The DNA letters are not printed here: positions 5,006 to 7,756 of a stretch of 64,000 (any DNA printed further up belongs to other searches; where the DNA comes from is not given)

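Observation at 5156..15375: Candidate chain-termination/ruler module for an ABC-transporter-dependent glycan: FrhB-like-pyruvyltransferase-coiled-coil fusion, methyltransferase, and Wzt with coiled coil + C-terminal binding domain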

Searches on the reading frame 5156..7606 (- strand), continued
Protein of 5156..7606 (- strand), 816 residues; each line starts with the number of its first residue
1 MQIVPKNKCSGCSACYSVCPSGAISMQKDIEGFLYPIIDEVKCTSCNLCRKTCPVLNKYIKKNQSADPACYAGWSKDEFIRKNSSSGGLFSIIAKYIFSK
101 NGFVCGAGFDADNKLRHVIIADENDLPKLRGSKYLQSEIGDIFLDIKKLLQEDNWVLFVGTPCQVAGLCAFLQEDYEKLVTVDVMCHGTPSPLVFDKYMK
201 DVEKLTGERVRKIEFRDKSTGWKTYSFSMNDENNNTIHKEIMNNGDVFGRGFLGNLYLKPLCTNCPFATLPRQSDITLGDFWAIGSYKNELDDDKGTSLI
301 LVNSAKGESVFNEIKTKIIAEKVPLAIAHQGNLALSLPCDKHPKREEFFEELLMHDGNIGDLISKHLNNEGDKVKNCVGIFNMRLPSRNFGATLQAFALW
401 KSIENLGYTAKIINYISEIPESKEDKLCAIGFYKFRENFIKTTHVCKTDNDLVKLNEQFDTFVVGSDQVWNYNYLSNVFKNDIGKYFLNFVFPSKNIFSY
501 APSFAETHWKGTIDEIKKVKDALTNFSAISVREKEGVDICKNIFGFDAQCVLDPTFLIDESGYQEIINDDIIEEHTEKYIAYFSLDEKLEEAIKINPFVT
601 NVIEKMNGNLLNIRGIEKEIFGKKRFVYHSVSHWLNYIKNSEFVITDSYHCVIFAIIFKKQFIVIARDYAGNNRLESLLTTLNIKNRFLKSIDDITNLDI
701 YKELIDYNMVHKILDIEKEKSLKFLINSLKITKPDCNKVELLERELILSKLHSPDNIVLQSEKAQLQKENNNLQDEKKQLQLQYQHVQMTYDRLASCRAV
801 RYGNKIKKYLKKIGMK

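Call 10: find_homologous_proteins(query=window:5156-7606:-, max_evalue=1e-10)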
Query window:5156-7606:- (816 aa): 2215 proteins with E <= 1e-10 among 8000 candidates; the best 120 are listed.
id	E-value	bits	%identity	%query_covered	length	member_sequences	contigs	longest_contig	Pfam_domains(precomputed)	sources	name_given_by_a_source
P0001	0.0e+0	1881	100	100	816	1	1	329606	PF14697.12,PF04230.20,PF04432.19,PF04422.19,PF00037.33,PF12838.13,PF13237.12,PF13187.12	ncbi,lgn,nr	ncbi:MAG: polysaccharide pyruvyl transferase family protein [Candidatus Moranbacteria bacterium]|nr:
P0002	0.0e+0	1270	68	100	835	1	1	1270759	PF14697.12,PF04230.20,PF12797.13,PF04432.19,PF12837.13,PF00037.33,PF13484.12,PF12838.13,PF13237.12,PF13183.12,PF13187.12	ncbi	ncbi:MAG: polysaccharide pyruvyl transferase family protein [Candidatus Moraniibacteriota bacterium]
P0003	0.0e+0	1136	61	100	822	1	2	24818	PF14697.12,PF04230.20,PF12797.13,PF04432.19,PF04422.19,PF12837.13,PF00037.33,PF12838.13,PF13237.12,PF13183.12,PF13187.12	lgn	-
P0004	0.0e+0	1053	58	96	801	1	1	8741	PF04230.20,PF04432.19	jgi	jgi:coenzyme F420-reducing hydrogenase beta subunit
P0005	4.7e-293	992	53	100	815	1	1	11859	PF14697.12,PF04230.20,PF12797.13,PF04432.19,PF04422.19,PF00037.33,PF12838.13,PF13187.12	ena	-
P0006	3.4e-270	917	51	100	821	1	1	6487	PF14697.12,PF04230.20,PF04432.19,PF04422.19,PF12837.13,PF00037.33,PF12838.13,PF13237.12,PF13187.12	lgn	-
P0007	4.8e-265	900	51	100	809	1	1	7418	PF14697.12,PF04230.20,PF04432.19,PF12837.13,PF12838.13,PF13534.12,PF12797.13,PF04422.19,PF00037.33,PF13237.12,PF13183.12,PF13370.12,PF13187.12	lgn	-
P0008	4.7e-257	873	54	89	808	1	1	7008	PF14697.12,PF04230.20,PF04432.19,PF04422.19,PF12837.13,PF00037.33,PF12838.13,PF25160.2,PF13237.12,PF13183.12,PF13187.12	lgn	-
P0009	2.3e-253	861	49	100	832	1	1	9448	PF14697.12,PF04230.20,PF04432.19,PF12837.13,PF12838.13,PF12797.13,PF04422.19,PF00037.33,PF25160.2,PF13237.12,PF13183.12,PF13187.12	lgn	-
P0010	4.3e-253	860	52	96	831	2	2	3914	PF14697.12,PF04230.20,PF12797.13,PF04432.19,PF04422.19,PF00037.33,PF12838.13,PF13237.12,PF13183.12,PF13187.12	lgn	-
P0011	9.3e-253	859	50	100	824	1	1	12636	PF14697.12,PF04230.20,PF12797.13,PF04432.19,PF12837.13,PF00037.33,PF12838.13,PF13237.12,PF13187.12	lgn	-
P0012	2.4e-252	858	50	100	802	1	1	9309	PF14697.12,PF04230.20,PF12797.13,PF04432.19,PF04422.19,PF12837.13,PF00037.33,PF12838.13,PF13237.12,PF13183.12,PF13187.12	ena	-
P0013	4.0e-252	857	49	99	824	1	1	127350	PF14697.12,PF04230.20,PF12797.13,PF04432.19,PF12837.13,PF00037.33,PF13484.12,PF12838.13,PF13237.12,PF13183.12,PF13187.12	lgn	-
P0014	1.1e-248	846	49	100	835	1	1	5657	PF14697.12,PF04230.20,PF04432.19,PF12837.13,PF13484.12,PF12838.13,PF12797.13,PF04422.19,PF00037.33,PF25160.2,PF13237.12,PF13183.12,PF13187.12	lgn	-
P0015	2.1e-239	815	48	90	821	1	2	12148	PF14697.12,PF04230.20,PF04432.19,PF04422.19,PF12837.13,PF00037.33,PF12838.13,PF13237.12,PF13183.12,PF13187.12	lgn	-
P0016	2.6e-235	801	47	99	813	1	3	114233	PF14697.12,PF04230.20,PF12797.13,PF04432.19,PF04422.19,PF12837.13,PF00037.33,PF12838.13,PF13237.12,PF13183.12,PF13187.12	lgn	-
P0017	8.1e-235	800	46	100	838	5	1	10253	PF14697.12,PF04230.20,PF12797.13,PF04432.19,PF04422.19,PF12837.13,PF00037.33,PF12838.13,PF13237.12,PF13183.12,PF13187.12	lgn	-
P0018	2.6e-233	795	51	85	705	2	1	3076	PF14697.12,PF04230.20,PF12797.13,PF04432.19,PF04422.19,PF00037.33,PF12838.13,PF13237.12,PF13183.12,PF13187.12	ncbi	ncbi:MAG: polysaccharide pyruvyl transferase family protein, partial [Candidatus Muiribacteriota bac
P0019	2.1e-232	792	48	95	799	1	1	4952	PF14697.12,PF04230.20,PF04432.19,PF12837.13,PF12838.13,PF12797.13,PF04422.19,PF00037.33,PF25160.2,PF13237.12,PF13183.12,PF13187.12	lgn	-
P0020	2.1e-218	745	45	100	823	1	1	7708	PF14697.12,PF04230.20,PF12797.13,PF04432.19,PF04422.19,PF12837.13,PF00037.33,PF12838.13,PF13237.12,PF13183.12,PF13187.12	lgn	-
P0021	1.4e-212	726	44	97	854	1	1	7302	PF14697.12,PF04230.20,PF04432.19,PF12837.13,PF12838.13,PF13534.12,PF12797.13,PF04422.19,PF00037.33,PF13237.12,PF13183.12,PF13187.12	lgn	-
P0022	2.8e-202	692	44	95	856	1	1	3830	PF14697.12,PF04230.20,PF12797.13,PF04432.19,PF04422.19,PF12837.13,PF00037.33,PF12838.13,PF13237.12,PF13183.12,PF13187.12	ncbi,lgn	-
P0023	1.6e-189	650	45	90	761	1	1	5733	PF14697.12,PF04230.20,PF04432.19,PF04422.19,PF12837.13,PF00037.33,PF12838.13,PF13187.12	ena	-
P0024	3.1e-187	642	44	90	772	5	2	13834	PF14697.12,PF04230.20,PF04432.19,PF04422.19,PF00037.33,PF12838.13,PF13187.12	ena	-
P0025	3.1e-184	632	43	92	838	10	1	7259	PF14697.12,PF04230.20,PF04432.19,PF04422.19,PF12837.13,PF00037.33,PF12838.13,PF13237.12,PF13187.12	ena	-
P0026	2.7e-182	626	41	97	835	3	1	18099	PF14697.12,PF04230.20,PF04432.19,PF04422.19,PF12837.13,PF00037.33,PF12838.13,PF13237.12,PF13183.12,PF13187.12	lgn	-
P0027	2.3e-181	623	43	90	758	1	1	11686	PF04230.20,PF04432.19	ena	-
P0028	1.1e-180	621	40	99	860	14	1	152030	PF04230.20,PF04432.19,PF04422.19,PF12837.13,PF00037.33,PF13484.12,PF12838.13,PF13237.12,PF13183.12,PF13187.12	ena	-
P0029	9.7e-180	617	42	90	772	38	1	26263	PF04230.20,PF04432.19,PF04422.19,PF00037.33,PF12838.13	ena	-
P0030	1.1e-174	601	41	96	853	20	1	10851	PF14697.12,PF04230.20,PF04432.19,PF12837.13,PF13484.12,PF12838.13,PF13534.12,PF12797.13,PF04422.19,PF00037.33,PF25160.2,PF13237.12,PF13183.12,PF13187.12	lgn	-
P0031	6.3e-169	582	42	89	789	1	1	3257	PF14697.12,PF04230.20,PF04432.19,PF12837.13,PF00037.33,PF13484.12,PF12838.13,PF13237.12,PF13183.12,PF13187.12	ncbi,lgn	-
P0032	1.0e-164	568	41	91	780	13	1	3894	PF14697.12,PF04230.20,PF04432.19,PF12837.13,PF12838.13,PF13237.12,PF13187.12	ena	-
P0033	2.4e-164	567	41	89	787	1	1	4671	PF14697.12,PF04230.20,PF04432.19,PF12837.13,PF00037.33,PF12838.13,PF13237.12,PF13187.12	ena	-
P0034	5.2e-163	562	40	92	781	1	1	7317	PF04230.20,PF04432.19,PF04422.19,PF12837.13,PF00037.33,PF12838.13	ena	-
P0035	6.3e-162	559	41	93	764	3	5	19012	PF04230.20,PF12797.13,PF04432.19,PF04422.19,PF12837.13,PF00037.33,PF12838.13,PF13187.12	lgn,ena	-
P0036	8.5e-162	558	35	94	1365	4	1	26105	PF14697.12,PF04230.20,PF01501.27,PF04432.19,PF12837.13,PF13484.12,PF12838.13,PF12797.13,PF00037.33,PF13237.12,PF13183.12,PF13187.12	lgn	-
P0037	1.8e-160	554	39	89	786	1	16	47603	PF14697.12,PF04230.20,PF04432.19,PF12837.13,PF00037.33,PF12838.13,PF13237.12,PF13187.12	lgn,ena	-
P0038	2.7e-160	553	39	89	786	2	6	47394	PF14697.12,PF04230.20,PF04432.19,PF12837.13,PF00037.33,PF12838.13,PF13237.12,PF13187.12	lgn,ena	-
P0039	3.5e-160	553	39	89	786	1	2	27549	PF14697.12,PF04230.20,PF04432.19,PF12837.13,PF00037.33,PF12838.13,PF13237.12,PF13187.12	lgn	-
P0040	3.6e-160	553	39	89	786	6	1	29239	PF14697.12,PF04230.20,PF04432.19,PF12837.13,PF00037.33,PF12838.13,PF13237.12,PF13187.12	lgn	-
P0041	2.0e-159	550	39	89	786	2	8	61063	PF14697.12,PF04230.20,PF04432.19,PF12837.13,PF00037.33,PF12838.13,PF13237.12,PF13187.12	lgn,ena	-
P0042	2.2e-159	550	38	89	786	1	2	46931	PF14697.12,PF04230.20,PF04432.19,PF12837.13,PF00037.33,PF12838.13,PF13237.12,PF13187.12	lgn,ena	-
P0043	2.2e-159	550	40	89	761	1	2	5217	PF14697.12,PF04230.20,PF12797.13,PF04432.19,PF04422.19,PF12837.13,PF00037.33,PF12838.13,PF13187.12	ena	-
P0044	2.3e-159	550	39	89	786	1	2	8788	PF14697.12,PF04230.20,PF04432.19,PF12837.13,PF00037.33,PF12838.13,PF13237.12,PF13187.12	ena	-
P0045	2.8e-159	550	39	89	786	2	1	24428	PF14697.12,PF04230.20,PF04432.19,PF12837.13,PF00037.33,PF12838.13,PF13237.12,PF13187.12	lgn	-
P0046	3.2e-159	550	39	89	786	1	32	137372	PF14697.12,PF04230.20,PF04432.19,PF12837.13,PF00037.33,PF12838.13,PF13237.12,PF13187.12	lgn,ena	-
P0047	3.8e-159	549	41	94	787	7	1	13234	PF14697.12,PF04230.20,PF04432.19,PF12837.13,PF12798.13,PF13484.12,PF12838.13,PF12797.13,PF00037.33,PF25160.2,PF13237.12,PF13187.12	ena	-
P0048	4.4e-159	549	39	89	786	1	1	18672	PF14697.12,PF04230.20,PF04432.19,PF12837.13,PF00037.33,PF12838.13,PF13237.12,PF13187.12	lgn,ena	-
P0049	4.7e-159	549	39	89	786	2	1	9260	PF14697.12,PF04230.20,PF04432.19,PF12837.13,PF00037.33,PF12838.13,PF13237.12,PF13187.12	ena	-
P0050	5.9e-159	549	39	89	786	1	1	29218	PF14697.12,PF04230.20,PF04432.19,PF12837.13,PF00037.33,PF12838.13,PF13237.12,PF13187.12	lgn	-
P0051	8.1e-159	548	39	89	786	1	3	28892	PF14697.12,PF04230.20,PF04432.19,PF12837.13,PF00037.33,PF12838.13,PF13237.12,PF13187.12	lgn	-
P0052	9.1e-159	548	39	89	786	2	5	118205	PF14697.12,PF04230.20,PF04432.19,PF12837.13,PF00037.33,PF12838.13,PF13237.12,PF13187.12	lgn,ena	-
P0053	1.0e-158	548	39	89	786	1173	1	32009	PF14697.12,PF04230.20,PF04432.19,PF12837.13,PF00037.33,PF12838.13,PF13237.12,PF13187.12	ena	-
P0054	1.4e-158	548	39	89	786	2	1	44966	PF14697.12,PF04230.20,PF04432.19,PF12837.13,PF00037.33,PF12838.13,PF13237.12,PF13187.12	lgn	-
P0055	1.5e-158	547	38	89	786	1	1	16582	PF14697.12,PF04230.20,PF04432.19,PF12837.13,PF00037.33,PF12838.13,PF13237.12,PF13187.12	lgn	-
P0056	1.5e-158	547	41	89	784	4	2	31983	PF14697.12,PF04230.20,PF04432.19,PF12837.13,PF13484.12,PF12838.13,PF12797.13,PF00037.33,PF25160.2,PF13237.12,PF13183.12,PF13187.12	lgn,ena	-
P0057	1.6e-158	547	38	89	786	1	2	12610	PF14697.12,PF04230.20,PF04432.19,PF12837.13,PF00037.33,PF12838.13,PF13237.12,PF13187.12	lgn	-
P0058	1.9e-158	547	39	89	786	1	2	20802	PF14697.12,PF04230.20,PF04432.19,PF12837.13,PF00037.33,PF12838.13,PF13237.12,PF13187.12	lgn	-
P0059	2.0e-158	547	39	89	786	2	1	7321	PF14697.12,PF04230.20,PF04432.19,PF12837.13,PF00037.33,PF12838.13,PF13237.12,PF13187.12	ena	-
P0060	2.1e-158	547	38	89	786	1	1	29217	PF14697.12,PF04230.20,PF04432.19,PF12837.13,PF00037.33,PF12838.13,PF13237.12,PF13187.12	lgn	-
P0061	2.4e-158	547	38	89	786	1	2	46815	PF14697.12,PF04230.20,PF04432.19,PF12837.13,PF00037.33,PF12838.13,PF13237.12,PF13187.12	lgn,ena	-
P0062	2.5e-158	547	40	96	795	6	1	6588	PF14697.12,PF04230.20,PF04432.19,PF04422.19,PF12837.13,PF00037.33,PF12838.13,PF13187.12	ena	-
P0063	2.6e-158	547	41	90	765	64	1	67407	PF14697.12,PF04230.20,PF12797.13,PF04432.19,PF04422.19,PF00037.33,PF12838.13,PF13187.12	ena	-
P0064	3.5e-158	546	38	89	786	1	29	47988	PF14697.12,PF04230.20,PF04432.19,PF12837.13,PF00037.33,PF12838.13,PF13237.12,PF13187.12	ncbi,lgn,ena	-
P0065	3.5e-158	546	38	89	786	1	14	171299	PF14697.12,PF04230.20,PF04432.19,PF12837.13,PF00037.33,PF12838.13,PF13237.12,PF13187.12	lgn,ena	-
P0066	3.9e-158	546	39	89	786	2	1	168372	PF14697.12,PF04230.20,PF04432.19,PF12837.13,PF00037.33,PF12838.13,PF13237.12,PF13187.12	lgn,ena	-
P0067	5.5e-158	546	39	89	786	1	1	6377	PF14697.12,PF04230.20,PF04432.19,PF12837.13,PF00037.33,PF12838.13,PF13237.12,PF13187.12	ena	-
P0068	5.5e-158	546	38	89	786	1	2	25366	PF14697.12,PF04230.20,PF04432.19,PF12837.13,PF00037.33,PF12838.13,PF13237.12,PF13187.12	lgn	-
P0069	7.4e-158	545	41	92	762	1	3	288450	PF14697.12,PF04230.20,PF12797.13,PF04432.19,PF04422.19,PF12837.13,PF00037.33,PF12838.13,PF13187.12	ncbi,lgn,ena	-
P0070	9.1e-158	545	38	89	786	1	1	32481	PF14697.12,PF04230.20,PF04432.19,PF12837.13,PF00037.33,PF12838.13,PF13187.12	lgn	-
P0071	9.7e-158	545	38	96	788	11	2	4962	PF14697.12,PF04230.20,PF04432.19,PF12837.13,PF13484.12,PF12838.13,PF12797.13,PF00037.33,PF25160.2,PF13237.12,PF13183.12,PF13187.12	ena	-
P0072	1.1e-157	545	38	89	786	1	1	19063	PF14697.12,PF04230.20,PF04432.19,PF12837.13,PF00037.33,PF12838.13,PF13237.12,PF13187.12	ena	-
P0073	1.3e-157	544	38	89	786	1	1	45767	PF14697.12,PF04230.20,PF04432.19,PF12837.13,PF00037.33,PF12838.13,PF13237.12,PF13187.12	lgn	-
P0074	1.3e-157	544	38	89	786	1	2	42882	PF14697.12,PF04230.20,PF04432.19,PF12837.13,PF00037.33,PF12838.13,PF13237.12,PF13187.12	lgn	-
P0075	1.8e-157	544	38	89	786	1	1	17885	PF14697.12,PF04230.20,PF04432.19,PF12837.13,PF00037.33,PF12838.13,PF13237.12,PF13187.12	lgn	-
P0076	2.0e-157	544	38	89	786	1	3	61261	PF14697.12,PF04230.20,PF04432.19,PF12837.13,PF00037.33,PF12838.13,PF13237.12,PF13187.12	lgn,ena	-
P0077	2.7e-157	543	38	89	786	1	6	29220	PF14697.12,PF04230.20,PF04432.19,PF12837.13,PF00037.33,PF12838.13,PF13237.12,PF13187.12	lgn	-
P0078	7.0e-157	542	38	89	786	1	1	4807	PF14697.12,PF04230.20,PF04432.19,PF12837.13,PF00037.33,PF12838.13,PF13237.12,PF13187.12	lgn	-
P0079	9.8e-157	541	42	92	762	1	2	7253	PF14697.12,PF04230.20,PF12797.13,PF04432.19,PF04422.19,PF12837.13,PF00037.33,PF12838.13,PF13187.12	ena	-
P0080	1.6e-156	541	39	88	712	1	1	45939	PF14697.12,PF04230.20,PF04432.19,PF12837.13,PF00037.33,PF12838.13,PF13237.12,PF13187.12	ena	-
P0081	2.1e-156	540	41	89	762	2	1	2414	PF14697.12,PF04230.20,PF04432.19,PF04422.19,PF12837.13,PF00037.33,PF12838.13,PF13187.12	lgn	-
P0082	3.4e-156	540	41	92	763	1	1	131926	PF14697.12,PF04230.20,PF12797.13,PF04432.19,PF04422.19,PF12837.13,PF00037.33,PF12838.13,PF13187.12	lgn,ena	-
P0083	5.1e-156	539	42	90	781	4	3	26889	PF14697.12,PF04230.20,PF04432.19,PF12837.13,PF12838.13,PF25160.2,PF13237.12,PF13187.12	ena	-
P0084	6.4e-156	539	40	89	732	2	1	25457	PF14697.12,PF04230.20,PF04432.19,PF04422.19,PF12837.13,PF00037.33,PF12838.13,PF13187.12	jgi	jgi:coenzyme F420-reducing hydrogenase beta subunit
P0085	7.3e-156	539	41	89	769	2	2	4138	PF14697.12,PF04230.20,PF12797.13,PF04432.19,PF04422.19,PF00037.33,PF12838.13,PF25160.2,PF13183.12,PF13187.12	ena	-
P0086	1.5e-155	538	40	90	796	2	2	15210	PF14697.12,PF04230.20,PF12797.13,PF04432.19,PF00037.33,PF12838.13,PF13183.12,PF13187.12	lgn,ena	-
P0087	4.8e-155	536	40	89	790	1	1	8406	PF14697.12,PF04230.20,PF12797.13,PF04432.19,PF12837.13,PF00037.33,PF13484.12,PF12838.13,PF25160.2,PF13237.12,PF13187.12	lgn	-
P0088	6.8e-155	535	41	88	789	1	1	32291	PF04230.20,PF04432.19,PF04422.19,PF00037.33,PF12838.13,PF13237.12,PF13187.12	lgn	-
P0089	9.9e-155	535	39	92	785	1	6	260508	PF04230.20,PF04432.19,PF00037.33,PF13484.12,PF12838.13,PF13237.12,PF13183.12,PF13187.12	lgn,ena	-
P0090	2.4e-154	534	41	89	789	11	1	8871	PF14697.12,PF04230.20,PF04432.19,PF12837.13,PF13484.12,PF12838.13,PF12797.13,PF04422.19,PF00037.33,PF25160.2,PF13237.12,PF13183.12,PF13187.12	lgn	-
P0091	9.8e-154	531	41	92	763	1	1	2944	PF14697.12,PF04230.20,PF12797.13,PF04432.19,PF04422.19,PF12837.13,PF00037.33,PF12838.13,PF13187.12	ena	-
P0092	2.0e-153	530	40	89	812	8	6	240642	PF14697.12,PF04230.20,PF12797.13,PF04432.19,PF04422.19,PF12837.13,PF00037.33,PF13484.12,PF12838.13,PF13237.12,PF13187.12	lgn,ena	-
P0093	2.3e-153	530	41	89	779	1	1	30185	PF04230.20,PF04432.19,PF00037.33,PF12838.13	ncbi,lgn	-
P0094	2.9e-153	530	41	92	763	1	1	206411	PF14697.12,PF04230.20,PF12797.13,PF04432.19,PF04422.19,PF12837.13,PF00037.33,PF12838.13,PF13187.12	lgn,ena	-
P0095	3.1e-153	530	46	68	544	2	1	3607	PF14697.12,PF04230.20,PF04432.19,PF04422.19,PF12838.13,PF13187.12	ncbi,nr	ncbi:MAG: Coenzyme F420 hydrogenase/dehydrogenase, beta subunit C-terminal domain, partial [Deltapro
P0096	1.2e-152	528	40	93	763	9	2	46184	PF14697.12,PF04230.20,PF12797.13,PF04432.19,PF04422.19,PF00037.33,PF12838.13,PF13237.12,PF13187.12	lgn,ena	-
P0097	1.6e-152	527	39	92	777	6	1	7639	PF04230.20,PF04432.19,PF12837.13,PF12838.13,PF25160.2,PF13183.12,PF13187.12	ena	-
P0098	1.7e-152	527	41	89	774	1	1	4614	PF04230.20,PF12797.13,PF04432.19,PF12837.13,PF00037.33,PF12838.13,PF13237.12,PF13183.12,PF13187.12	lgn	-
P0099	2.3e-152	527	41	92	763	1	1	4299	PF14697.12,PF04230.20,PF12797.13,PF04432.19,PF12837.13,PF00037.33,PF12838.13,PF13187.12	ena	-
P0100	2.8e-152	527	38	96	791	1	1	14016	PF14697.12,PF04230.20,PF12797.13,PF04432.19,PF12837.13,PF00037.33,PF12838.13,PF13237.12,PF13183.12,PF13187.12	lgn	-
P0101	1.1e-151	525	41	92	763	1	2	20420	PF14697.12,PF04230.20,PF12797.13,PF04432.19,PF12837.13,PF00037.33,PF12838.13,PF13187.12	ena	-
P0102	3.5e-151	523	40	89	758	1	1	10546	PF04230.20,PF12797.13,PF04432.19,PF00037.33,PF12838.13,PF13187.12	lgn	-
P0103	4.3e-151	523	39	92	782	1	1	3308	PF14697.12,PF04230.20,PF04432.19,PF12837.13,PF12838.13,PF13237.12,PF13183.12,PF13187.12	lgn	-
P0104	1.1e-150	521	39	89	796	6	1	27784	PF14697.12,PF04230.20,PF12797.13,PF04432.19,PF04422.19,PF12837.13,PF00037.33,PF12838.13,PF13237.12,PF13183.12,PF13187.12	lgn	-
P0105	1.4e-150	521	40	89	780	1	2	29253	PF14697.12,PF04230.20,PF12797.13,PF04432.19,PF00037.33,PF12838.13,PF25160.2,PF13237.12,PF13183.12,PF13187.12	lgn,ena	-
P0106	1.9e-150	521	43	79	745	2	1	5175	PF04230.20,PF04432.19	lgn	-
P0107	9.3e-150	518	40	89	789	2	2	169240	PF14697.12,PF04230.20,PF12797.13,PF04432.19,PF04422.19,PF00037.33,PF12838.13,PF13237.12,PF13183.12,PF13187.12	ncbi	-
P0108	9.7e-150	518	41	88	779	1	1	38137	PF14697.12,PF04230.20,PF04432.19,PF00037.33,PF12838.13,PF13237.12,PF13187.12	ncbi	-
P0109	1.1e-149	518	40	90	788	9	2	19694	PF14697.12,PF04230.20,PF04432.19,PF12837.13,PF13484.12,PF12838.13,PF12797.13,PF00037.33,PF25160.2,PF13237.12,PF13183.12,PF13187.12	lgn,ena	-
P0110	3.4e-149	516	40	91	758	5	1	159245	PF04230.20,PF12797.13,PF04432.19,PF04422.19,PF12837.13,PF00037.33,PF12838.13,PF13187.12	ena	-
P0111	5.4e-149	516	39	92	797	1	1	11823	PF14697.12,PF04230.20,PF12797.13,PF04432.19,PF12837.13,PF00037.33,PF12838.13,PF13237.12,PF13187.12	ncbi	-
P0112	9.8e-149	515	39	89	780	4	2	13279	PF14697.12,PF04230.20,PF04432.19,PF12838.13,PF13237.12,PF13187.12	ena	-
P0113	1.4e-148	514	38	96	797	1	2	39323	PF14697.12,PF04230.20,PF12797.13,PF04432.19,PF12837.13,PF00037.33,PF12838.13,PF13534.12,PF13237.12,PF13183.12,PF13187.12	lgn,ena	-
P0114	1.6e-148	514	35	89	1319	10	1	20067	PF14697.12,PF04230.20,PF15711.11,PF04432.19,PF12837.13,PF00037.33,PF13484.12,PF12838.13,PF13237.12,PF13187.12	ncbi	-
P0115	2.9e-148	513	39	92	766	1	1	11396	PF14697.12,PF04230.20,PF12797.13,PF04432.19,PF00037.33,PF12838.13,PF25160.2,PF13237.12,PF13187.12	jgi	-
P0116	5.0e-148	513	31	94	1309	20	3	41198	PF14697.12,PF04230.20,PF15711.11,PF04432.19,PF12837.13,PF13484.12,PF12838.13,PF12800.13,PF12797.13,PF00037.33,PF13237.12,PF13183.12,PF13187.12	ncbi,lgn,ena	-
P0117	8.9e-148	512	40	89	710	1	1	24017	PF14697.12,PF04230.20,PF04432.19,PF00037.33,PF12838.13,PF13183.12,PF13187.12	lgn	-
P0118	9.9e-148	512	38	86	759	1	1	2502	PF04230.20,PF04432.19,PF12837.13,PF00037.33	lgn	-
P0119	1.4e-147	511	39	89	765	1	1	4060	PF14697.12,PF04230.20,PF04432.19,PF12837.13,PF13484.12,PF12838.13,PF12800.13,PF12797.13,PF00037.33,PF13237.12,PF13183.12,PF13187.12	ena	-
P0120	1.4e-147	511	38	86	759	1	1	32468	PF04230.20,PF04432.19,PF12837.13,PF00037.33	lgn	-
